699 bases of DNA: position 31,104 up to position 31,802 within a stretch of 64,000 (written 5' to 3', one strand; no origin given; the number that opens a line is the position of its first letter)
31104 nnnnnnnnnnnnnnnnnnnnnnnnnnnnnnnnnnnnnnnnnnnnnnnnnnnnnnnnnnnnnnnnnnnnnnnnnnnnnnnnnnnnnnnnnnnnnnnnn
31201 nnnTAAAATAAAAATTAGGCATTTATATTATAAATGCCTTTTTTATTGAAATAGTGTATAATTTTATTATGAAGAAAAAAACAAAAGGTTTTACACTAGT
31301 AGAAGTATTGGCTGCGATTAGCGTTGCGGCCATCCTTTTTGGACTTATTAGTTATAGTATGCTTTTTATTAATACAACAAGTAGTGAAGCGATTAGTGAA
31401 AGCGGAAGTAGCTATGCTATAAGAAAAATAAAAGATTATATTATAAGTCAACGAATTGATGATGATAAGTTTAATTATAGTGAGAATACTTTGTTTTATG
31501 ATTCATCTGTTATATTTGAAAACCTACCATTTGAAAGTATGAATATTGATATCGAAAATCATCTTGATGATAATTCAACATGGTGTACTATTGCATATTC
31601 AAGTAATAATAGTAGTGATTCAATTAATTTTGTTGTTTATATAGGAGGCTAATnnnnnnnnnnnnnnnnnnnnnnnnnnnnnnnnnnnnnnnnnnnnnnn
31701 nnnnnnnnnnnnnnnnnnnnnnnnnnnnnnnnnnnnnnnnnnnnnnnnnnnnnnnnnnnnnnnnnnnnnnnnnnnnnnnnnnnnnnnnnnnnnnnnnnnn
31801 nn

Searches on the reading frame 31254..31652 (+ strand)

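Call 14: search_protein_families(library=pfam, proteins=[window:31254-31652:+], max_evalue=0.001)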
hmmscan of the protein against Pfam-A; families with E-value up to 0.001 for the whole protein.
window:31254-31652:+ (132 aa): 1 family
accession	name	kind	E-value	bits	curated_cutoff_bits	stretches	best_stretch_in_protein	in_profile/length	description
PF07963.17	N_methyl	-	6.8e-07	29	21.2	1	8-32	2-26/27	Prokaryotic N-terminal methylation motif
